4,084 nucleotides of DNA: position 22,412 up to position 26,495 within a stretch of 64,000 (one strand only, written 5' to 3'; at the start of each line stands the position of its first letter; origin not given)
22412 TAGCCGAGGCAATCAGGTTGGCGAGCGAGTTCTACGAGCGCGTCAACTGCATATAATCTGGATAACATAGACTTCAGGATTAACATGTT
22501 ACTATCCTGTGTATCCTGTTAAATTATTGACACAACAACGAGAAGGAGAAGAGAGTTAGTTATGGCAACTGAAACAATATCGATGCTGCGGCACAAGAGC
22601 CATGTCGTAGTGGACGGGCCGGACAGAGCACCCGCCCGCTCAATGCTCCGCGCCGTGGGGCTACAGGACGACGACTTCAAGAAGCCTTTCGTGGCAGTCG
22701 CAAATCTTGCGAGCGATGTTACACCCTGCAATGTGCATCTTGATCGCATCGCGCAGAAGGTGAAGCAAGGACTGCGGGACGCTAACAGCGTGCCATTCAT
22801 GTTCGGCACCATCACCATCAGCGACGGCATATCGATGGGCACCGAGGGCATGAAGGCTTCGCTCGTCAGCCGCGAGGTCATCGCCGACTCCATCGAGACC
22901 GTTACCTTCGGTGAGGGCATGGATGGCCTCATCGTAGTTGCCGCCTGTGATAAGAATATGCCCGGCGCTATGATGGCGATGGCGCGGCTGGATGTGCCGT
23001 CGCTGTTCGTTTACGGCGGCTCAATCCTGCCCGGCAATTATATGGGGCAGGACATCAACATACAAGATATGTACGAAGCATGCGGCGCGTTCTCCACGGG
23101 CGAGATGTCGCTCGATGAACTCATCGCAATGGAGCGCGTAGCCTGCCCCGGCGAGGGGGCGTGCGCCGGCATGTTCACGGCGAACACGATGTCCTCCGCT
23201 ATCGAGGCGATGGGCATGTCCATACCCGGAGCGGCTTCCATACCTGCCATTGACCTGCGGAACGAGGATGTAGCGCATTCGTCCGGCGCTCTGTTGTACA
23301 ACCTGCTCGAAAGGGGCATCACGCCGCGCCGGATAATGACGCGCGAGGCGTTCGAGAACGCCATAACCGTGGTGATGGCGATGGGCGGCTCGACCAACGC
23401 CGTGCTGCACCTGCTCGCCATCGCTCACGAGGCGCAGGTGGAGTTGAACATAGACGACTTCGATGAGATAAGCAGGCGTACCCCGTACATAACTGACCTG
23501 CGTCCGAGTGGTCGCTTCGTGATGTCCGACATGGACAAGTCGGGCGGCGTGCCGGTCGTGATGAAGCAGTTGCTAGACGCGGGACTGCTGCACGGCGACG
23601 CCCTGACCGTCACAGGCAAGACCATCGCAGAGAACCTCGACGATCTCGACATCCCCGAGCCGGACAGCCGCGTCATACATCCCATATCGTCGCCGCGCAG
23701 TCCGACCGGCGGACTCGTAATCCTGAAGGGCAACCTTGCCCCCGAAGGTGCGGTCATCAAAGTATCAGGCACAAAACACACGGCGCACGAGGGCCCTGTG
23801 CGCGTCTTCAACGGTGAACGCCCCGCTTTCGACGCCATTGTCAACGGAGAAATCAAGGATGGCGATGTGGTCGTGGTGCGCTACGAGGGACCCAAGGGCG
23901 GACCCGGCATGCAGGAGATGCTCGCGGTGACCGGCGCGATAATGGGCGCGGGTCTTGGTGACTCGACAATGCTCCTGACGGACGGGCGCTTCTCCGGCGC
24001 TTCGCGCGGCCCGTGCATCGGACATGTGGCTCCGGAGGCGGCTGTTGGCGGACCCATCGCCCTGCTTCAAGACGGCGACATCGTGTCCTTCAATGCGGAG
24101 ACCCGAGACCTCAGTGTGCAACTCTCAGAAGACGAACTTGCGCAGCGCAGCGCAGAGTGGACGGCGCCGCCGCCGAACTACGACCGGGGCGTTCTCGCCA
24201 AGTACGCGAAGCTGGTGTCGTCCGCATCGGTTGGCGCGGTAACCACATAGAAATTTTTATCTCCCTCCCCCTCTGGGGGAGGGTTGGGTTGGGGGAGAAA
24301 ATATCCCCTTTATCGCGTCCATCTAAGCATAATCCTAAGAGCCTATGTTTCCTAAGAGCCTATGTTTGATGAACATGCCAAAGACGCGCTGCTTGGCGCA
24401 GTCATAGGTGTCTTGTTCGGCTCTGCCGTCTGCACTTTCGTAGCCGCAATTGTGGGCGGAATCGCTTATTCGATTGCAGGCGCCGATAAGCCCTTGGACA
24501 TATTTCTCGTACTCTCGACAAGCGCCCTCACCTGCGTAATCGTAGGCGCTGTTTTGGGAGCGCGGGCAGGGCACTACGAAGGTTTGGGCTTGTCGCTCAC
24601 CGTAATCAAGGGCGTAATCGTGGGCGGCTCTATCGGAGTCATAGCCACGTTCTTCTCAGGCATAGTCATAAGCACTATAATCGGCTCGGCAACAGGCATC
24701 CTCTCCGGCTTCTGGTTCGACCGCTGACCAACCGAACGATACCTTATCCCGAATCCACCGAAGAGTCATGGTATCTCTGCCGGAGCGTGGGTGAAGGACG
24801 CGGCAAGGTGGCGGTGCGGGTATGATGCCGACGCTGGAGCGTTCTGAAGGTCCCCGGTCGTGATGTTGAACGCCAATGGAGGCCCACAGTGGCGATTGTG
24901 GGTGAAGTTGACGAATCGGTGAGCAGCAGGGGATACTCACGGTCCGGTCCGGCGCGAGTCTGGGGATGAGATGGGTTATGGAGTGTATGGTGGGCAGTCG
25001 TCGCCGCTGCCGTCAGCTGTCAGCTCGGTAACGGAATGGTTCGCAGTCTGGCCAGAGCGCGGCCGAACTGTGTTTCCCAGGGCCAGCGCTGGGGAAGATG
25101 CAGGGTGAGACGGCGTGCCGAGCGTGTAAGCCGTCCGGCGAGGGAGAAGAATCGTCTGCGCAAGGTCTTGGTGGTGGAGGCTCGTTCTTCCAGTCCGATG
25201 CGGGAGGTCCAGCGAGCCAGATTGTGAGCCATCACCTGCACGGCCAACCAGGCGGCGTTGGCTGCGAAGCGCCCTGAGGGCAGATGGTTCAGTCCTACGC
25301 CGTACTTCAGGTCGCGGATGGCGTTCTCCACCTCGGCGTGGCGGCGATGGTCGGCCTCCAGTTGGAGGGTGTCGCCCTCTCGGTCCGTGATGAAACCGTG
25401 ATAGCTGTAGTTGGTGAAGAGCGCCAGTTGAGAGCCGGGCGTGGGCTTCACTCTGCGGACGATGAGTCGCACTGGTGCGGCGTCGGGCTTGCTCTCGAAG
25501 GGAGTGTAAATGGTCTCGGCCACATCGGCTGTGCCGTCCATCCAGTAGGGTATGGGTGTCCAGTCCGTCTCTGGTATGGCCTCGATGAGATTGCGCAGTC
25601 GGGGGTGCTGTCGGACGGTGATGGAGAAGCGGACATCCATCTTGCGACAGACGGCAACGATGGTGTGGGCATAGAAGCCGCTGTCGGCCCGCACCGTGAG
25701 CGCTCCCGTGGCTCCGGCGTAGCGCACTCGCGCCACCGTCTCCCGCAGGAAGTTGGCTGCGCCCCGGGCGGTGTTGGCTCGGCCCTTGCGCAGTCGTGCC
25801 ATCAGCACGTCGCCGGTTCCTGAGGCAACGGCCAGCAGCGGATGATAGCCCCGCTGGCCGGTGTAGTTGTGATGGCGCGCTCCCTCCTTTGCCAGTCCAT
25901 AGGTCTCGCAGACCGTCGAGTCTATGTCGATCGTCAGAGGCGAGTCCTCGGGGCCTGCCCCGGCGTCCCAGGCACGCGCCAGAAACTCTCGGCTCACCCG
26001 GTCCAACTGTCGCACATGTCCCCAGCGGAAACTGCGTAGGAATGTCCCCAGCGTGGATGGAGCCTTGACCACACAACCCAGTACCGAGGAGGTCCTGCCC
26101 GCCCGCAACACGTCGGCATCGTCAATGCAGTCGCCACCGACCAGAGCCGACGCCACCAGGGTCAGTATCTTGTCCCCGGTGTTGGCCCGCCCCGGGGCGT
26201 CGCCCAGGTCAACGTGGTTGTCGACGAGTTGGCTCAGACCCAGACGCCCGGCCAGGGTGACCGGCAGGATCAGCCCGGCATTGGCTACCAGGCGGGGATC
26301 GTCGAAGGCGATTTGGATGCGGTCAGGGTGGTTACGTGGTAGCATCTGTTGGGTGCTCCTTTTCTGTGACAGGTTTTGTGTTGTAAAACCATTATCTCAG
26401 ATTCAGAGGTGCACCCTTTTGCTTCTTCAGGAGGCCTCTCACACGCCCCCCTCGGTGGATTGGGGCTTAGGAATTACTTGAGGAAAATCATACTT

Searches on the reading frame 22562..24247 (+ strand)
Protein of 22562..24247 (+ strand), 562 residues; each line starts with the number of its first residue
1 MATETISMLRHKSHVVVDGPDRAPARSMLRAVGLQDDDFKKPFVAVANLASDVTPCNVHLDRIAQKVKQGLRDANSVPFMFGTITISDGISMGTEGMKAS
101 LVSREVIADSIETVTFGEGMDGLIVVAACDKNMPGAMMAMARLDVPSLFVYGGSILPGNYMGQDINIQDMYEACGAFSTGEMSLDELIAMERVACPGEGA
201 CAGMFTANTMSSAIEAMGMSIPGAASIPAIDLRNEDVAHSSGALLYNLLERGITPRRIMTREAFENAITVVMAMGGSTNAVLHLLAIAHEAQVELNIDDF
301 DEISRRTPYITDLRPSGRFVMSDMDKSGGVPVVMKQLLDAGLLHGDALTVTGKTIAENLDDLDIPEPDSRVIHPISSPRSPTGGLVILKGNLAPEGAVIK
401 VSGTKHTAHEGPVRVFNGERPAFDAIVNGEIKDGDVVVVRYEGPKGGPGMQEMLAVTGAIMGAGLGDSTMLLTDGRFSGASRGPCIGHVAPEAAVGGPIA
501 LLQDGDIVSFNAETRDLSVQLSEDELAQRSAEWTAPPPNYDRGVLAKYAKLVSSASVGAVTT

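Call 112: search_protein_families(library=pfam, proteins=[window:22562-24247:+], max_evalue=0.001)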
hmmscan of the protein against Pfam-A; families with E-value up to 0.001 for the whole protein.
window:22562-24247:+ (562 aa): 2 families
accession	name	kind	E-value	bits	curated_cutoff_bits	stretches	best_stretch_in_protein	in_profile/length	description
PF00920.27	ILVD_EDD_N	-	1.4e-129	432.2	27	1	41-358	1-316/316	Dihydroxy-acid/6-phosphogluconate dehydratase N-terminal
PF24877.1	ILV_EDD_C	-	2.2e-74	249.5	27.7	1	371-559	2-191/191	Dihydroxy-acid/6-phosphogluconate dehydratase C-terminal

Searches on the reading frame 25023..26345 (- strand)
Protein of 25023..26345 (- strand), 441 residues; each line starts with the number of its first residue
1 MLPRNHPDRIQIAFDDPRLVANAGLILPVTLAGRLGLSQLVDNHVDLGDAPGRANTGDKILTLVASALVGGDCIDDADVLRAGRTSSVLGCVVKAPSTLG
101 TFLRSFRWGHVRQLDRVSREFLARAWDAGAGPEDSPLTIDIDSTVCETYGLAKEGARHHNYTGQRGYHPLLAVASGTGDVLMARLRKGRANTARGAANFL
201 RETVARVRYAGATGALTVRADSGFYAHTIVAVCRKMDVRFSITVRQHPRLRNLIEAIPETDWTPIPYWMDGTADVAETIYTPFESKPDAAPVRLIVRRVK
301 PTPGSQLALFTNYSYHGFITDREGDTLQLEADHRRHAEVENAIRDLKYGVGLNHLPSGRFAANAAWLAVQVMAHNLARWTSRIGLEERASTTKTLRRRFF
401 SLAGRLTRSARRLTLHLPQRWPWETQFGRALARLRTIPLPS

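Call 112: search_protein_families(library=pfam, proteins=[window:25023-26345:-], max_evalue=0.001)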
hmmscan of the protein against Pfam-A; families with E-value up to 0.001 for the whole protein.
window:25023-26345:- (441 aa): 2 families
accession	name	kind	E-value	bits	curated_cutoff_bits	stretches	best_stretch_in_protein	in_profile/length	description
PF13701.12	DDE_Tnp_1_4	-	1.2e-59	202.1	34.7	1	8-437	7-433/435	Transposase DDE domain group 1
PF01609.27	DDE_Tnp_1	-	1.4e-15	58.1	23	1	136-376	4-200/200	Transposase DDE domain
